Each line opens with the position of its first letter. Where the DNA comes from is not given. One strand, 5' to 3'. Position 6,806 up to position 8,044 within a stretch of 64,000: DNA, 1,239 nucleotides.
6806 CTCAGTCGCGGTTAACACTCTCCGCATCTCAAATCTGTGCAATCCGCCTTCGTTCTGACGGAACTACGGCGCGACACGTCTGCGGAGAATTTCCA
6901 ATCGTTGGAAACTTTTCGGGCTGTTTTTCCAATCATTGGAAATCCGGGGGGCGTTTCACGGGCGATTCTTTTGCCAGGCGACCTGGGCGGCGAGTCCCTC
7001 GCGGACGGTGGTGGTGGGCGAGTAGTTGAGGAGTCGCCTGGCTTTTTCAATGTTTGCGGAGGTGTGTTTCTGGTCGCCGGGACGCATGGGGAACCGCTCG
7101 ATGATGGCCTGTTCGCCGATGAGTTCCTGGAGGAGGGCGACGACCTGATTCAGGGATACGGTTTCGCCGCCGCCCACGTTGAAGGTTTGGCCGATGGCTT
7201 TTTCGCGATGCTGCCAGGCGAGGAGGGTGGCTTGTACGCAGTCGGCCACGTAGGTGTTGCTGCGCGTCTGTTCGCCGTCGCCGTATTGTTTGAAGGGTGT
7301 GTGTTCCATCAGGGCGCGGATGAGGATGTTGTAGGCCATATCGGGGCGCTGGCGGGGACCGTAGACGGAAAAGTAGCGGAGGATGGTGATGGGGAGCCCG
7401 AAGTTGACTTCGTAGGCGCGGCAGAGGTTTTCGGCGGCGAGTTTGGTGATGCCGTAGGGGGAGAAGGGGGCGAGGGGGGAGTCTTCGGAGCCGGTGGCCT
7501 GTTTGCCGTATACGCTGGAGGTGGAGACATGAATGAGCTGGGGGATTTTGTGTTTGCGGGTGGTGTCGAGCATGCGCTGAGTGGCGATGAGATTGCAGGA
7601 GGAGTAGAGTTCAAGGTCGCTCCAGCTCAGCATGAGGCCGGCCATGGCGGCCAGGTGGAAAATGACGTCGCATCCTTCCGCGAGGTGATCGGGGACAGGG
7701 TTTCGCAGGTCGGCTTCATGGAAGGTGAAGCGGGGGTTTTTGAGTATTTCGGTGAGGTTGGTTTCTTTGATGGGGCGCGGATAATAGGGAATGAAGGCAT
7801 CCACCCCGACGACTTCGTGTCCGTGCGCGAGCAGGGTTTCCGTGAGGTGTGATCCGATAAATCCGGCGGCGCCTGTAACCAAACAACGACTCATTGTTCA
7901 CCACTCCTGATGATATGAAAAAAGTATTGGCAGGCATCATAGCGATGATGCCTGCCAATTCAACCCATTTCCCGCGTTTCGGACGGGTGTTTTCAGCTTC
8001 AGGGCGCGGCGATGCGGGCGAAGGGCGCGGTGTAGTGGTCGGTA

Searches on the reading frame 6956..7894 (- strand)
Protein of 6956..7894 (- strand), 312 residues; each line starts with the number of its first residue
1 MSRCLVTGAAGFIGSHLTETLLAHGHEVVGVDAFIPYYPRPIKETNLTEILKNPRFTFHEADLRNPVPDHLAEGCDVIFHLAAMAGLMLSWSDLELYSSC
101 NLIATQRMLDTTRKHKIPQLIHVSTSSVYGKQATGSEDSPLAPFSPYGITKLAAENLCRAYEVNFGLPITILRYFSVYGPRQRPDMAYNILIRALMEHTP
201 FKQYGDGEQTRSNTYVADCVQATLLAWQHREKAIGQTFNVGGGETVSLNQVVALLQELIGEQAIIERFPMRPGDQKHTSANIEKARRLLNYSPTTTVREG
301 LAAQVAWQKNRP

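Call 12: search_protein_families(library=pfam, proteins=[window:6956-7894:-], max_evalue=0.01)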
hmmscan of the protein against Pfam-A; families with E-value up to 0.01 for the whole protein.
window:6956-7894:- (312 aa): 8 families
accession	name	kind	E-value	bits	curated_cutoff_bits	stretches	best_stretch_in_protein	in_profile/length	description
PF01370.27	Epimerase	-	1.1e-55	189.1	20.9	1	5-241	2-240/240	NAD dependent epimerase/dehydratase family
PF16363.11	GDP_Man_Dehyd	-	9.9e-53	180.1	27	1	5-302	1-330/332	GDP-mannose 4,6 dehydratase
PF01073.25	3Beta_HSD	-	4.2e-17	62.5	22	1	5-229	1-231/280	3-beta hydroxysteroid dehydrogenase/isomerase family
PF07993.18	NAD_binding_4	-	1.2e-15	57.8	20.1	1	68-179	82-209/258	Male sterility protein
PF04321.23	RmlD_sub_bind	-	1.9e-14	53.8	27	1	3-250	2-222/287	RmlD substrate binding domain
PF13460.12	NAD_binding_10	-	1.1e-08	35.6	27.2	1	8-173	1-142/184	NAD(P)H-binding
PF02719.21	Polysacc_synt_2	-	1.6e-07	31.2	20.2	1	5-181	2-175/293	Polysaccharide biosynthesis protein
PF05368.20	NmrA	-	0.0032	17.5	27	0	3-80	4-75/298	NmrA-like family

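Call 13: find_encoding_contigs(protein=window:6956-7894:-, flank=6000, max_places=6)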
Protein window:6956-7894:- (312 aa): 2 contigs read that carry it; 1 place shown.
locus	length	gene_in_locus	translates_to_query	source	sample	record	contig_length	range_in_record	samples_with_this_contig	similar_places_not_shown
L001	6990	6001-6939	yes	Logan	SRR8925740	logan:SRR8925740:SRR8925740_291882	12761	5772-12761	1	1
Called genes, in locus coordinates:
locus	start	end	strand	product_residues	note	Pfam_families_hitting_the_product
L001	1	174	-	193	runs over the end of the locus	PF04205:FMN_bind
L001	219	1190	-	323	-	PF03116:NQR2_RnfD_RnfE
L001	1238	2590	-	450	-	PF13375:RnfC_N, PF01512:Complex1_51K, PF10531:SLBB, PF13187:Fer4_9 (faint), PF00037:Fer4 (faint), PF12838:Fer4_7, PF13183:Fer4_8 (weak), PF13237:Fer4_10 (weak), +1 more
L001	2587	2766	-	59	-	-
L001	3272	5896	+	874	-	PF18884:TSP3_bac (weak)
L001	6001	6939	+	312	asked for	PF01073:3Beta_HSD, PF01370:Epimerase, PF02719:Polysacc_synt_2 (weak), PF04321:RmlD_sub_bind, PF13460:NAD_binding_10, PF16363:GDP_Man_Dehyd, PF07993:NAD_binding_4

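Call 46: find_homologous_proteins(query=window:6956-7894:-, max_evalue=1e-60)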
Query window:6956-7894:- (312 aa): 7469 proteins with E <= 1e-60 among 8000 candidates; the best 120 are listed.
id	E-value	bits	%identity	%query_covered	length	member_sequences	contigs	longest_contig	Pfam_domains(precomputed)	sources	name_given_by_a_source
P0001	9.8e-210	713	100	100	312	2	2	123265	PF04321.24,PF16363.12,PF02719.22,PF01073.26,PF07993.19,PF13460.13,PF01370.28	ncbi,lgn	-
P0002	1.7e-174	597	83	99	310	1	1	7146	PF04321.24,PF16363.12,PF02719.22,PF01073.26,PF07993.19,PF13460.13,PF01370.28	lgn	-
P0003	1.6e-169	581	81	100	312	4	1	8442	PF04321.24,PF16363.12,PF02719.22,PF01073.26,PF07993.19,PF13460.13,PF01370.28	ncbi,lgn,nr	ncbi:MAG: NAD-dependent epimerase/dehydratase family protein [Kiritimatiellae bacterium]|nr:NAD-depe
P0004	9.4e-158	543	76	99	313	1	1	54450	PF04321.24,PF16363.12,PF02719.22,PF01073.26,PF07993.19,PF13460.13,PF01370.28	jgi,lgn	jgi:nucleoside-diphosphate-sugar epimerase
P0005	1.8e-150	519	72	99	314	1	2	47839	PF04321.24,PF16363.12,PF02719.22,PF01073.26,PF07993.19,PF13460.13,PF01370.28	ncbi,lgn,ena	-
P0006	5.0e-150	517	72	99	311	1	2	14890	PF04321.24,PF16363.12,PF02719.22,PF01073.26,PF07993.19,PF13460.13,PF01370.28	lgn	-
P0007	2.0e-149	515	72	99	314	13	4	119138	PF04321.24,PF16363.12,PF02719.22,PF01073.26,PF07993.19,PF13460.13,PF01370.28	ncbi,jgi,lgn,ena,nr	ncbi:MAG TPA: NAD-dependent epimerase/dehydratase family protein [Kiritimatiellia bacterium]|nr:NAD-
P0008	9.6e-149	513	72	99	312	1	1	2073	PF04321.24,PF16363.12,PF02719.22,PF01073.26,PF07993.19,PF13460.13,PF01370.28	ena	-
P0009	1.4e-148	512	72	99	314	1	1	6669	PF04321.24,PF16363.12,PF02719.22,PF01073.26,PF07993.19,PF13460.13,PF01370.28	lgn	-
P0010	1.6e-148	512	72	99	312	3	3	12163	PF04321.24,PF16363.12,PF02719.22,PF01073.26,PF07993.19,PF13460.13,PF01370.28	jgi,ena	-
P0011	1.2e-147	509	73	99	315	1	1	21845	PF04321.24,PF16363.12,PF02719.22,PF05368.20,PF01073.26,PF07993.19,PF13460.13,PF01370.28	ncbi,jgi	-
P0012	2.6e-147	508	72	99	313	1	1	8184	PF04321.24,PF16363.12,PF02719.22,PF01073.26,PF07993.19,PF13460.13,PF01370.28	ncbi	-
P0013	3.0e-147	508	72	99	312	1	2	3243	PF04321.24,PF16363.12,PF02719.22,PF01073.26,PF07993.19,PF13460.13,PF01370.28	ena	-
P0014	8.0e-147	507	71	99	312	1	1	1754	PF04321.24,PF16363.12,PF02719.22,PF01073.26,PF07993.19,PF13460.13,PF01370.28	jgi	jgi:UDP-glucuronate 4-epimerase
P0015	3.2e-146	505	71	99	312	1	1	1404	PF04321.24,PF16363.12,PF02719.22,PF05368.20,PF01073.26,PF07993.19,PF13460.13,PF01370.28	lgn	-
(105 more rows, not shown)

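Call 47: find_encoding_contigs(protein=P0003, flank=8000, max_places=2)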
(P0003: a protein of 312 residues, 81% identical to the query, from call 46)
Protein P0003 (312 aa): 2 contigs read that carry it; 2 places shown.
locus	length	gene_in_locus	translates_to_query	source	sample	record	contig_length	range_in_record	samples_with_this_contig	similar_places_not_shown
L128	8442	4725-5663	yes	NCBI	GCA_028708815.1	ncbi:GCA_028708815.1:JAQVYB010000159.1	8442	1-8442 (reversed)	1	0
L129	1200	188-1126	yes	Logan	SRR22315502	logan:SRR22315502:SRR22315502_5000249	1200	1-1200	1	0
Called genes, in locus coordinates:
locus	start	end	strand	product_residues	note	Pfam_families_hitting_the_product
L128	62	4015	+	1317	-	PF00128:Alpha-amylase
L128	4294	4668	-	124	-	-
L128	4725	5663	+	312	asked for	PF01073:3Beta_HSD, PF01370:Epimerase, PF02719:Polysacc_synt_2, PF04321:RmlD_sub_bind, PF13460:NAD_binding_10, PF16363:GDP_Man_Dehyd, PF07993:NAD_binding_4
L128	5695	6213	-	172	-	PF00881:Nitroreductase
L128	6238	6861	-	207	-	PF07963:N_methyl (weak)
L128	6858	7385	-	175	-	PF07291:MauE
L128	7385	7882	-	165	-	PF00581:Rhodanese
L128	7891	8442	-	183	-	?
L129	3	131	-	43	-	?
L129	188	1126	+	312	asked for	PF01073:3Beta_HSD, PF01370:Epimerase, PF02719:Polysacc_synt_2, PF04321:RmlD_sub_bind, PF13460:NAD_binding_10, PF16363:GDP_Man_Dehyd, PF07993:NAD_binding_4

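Call 48: find_encoding_contigs(protein=P0002, flank=8000, max_places=2)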
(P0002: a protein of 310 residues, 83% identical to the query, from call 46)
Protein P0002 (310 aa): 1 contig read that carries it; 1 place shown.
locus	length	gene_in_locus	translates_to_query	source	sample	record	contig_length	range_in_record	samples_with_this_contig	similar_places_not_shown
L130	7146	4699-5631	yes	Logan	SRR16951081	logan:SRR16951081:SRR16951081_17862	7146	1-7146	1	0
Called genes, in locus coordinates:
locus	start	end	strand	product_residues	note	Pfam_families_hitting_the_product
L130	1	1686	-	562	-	?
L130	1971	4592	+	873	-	PF18884:TSP3_bac (weak)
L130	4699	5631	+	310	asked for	PF01073:3Beta_HSD, PF01370:Epimerase, PF02719:Polysacc_synt_2, PF04321:RmlD_sub_bind, PF13460:NAD_binding_10, PF16363:GDP_Man_Dehyd, PF07993:NAD_binding_4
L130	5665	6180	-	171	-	PF00881:Nitroreductase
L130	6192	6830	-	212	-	PF07963:N_methyl, PF07596:SBP_bac_10 (faint)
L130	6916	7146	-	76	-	?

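Call 49: find_encoding_contigs(protein=P0004, flank=8000, max_places=2)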
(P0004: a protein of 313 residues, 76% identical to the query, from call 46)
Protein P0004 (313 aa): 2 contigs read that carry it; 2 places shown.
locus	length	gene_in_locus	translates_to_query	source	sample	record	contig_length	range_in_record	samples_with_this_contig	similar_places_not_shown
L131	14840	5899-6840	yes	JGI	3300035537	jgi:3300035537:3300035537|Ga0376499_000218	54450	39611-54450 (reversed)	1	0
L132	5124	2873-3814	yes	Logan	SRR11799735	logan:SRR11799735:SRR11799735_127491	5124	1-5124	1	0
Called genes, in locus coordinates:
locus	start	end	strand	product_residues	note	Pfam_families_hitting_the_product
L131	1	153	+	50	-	?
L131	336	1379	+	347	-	PF11288:DUF3089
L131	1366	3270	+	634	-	PF11288:DUF3089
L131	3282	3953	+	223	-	PF00072:Response_reg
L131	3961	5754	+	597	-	PF00512:HisKA (weak), PF02518:HATPase_c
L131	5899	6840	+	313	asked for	PF01073:3Beta_HSD, PF01370:Epimerase, PF02719:Polysacc_synt_2, PF04321:RmlD_sub_bind, PF13460:NAD_binding_10 (weak), PF16363:GDP_Man_Dehyd, PF07993:NAD_binding_4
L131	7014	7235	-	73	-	PF18947:HAMP_2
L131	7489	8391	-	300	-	PF08668:HDOD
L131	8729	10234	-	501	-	PF00300:His_Phos_1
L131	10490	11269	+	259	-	-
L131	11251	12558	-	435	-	-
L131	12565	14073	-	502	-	PF13598:DUF4139 (faint)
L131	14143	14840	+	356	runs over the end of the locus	PF02424:ApbE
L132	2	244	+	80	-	?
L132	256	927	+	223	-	PF00072:Response_reg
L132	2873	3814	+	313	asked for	PF01073:3Beta_HSD, PF01370:Epimerase, PF02719:Polysacc_synt_2, PF04321:RmlD_sub_bind, PF13460:NAD_binding_10 (weak), PF16363:GDP_Man_Dehyd, PF07993:NAD_binding_4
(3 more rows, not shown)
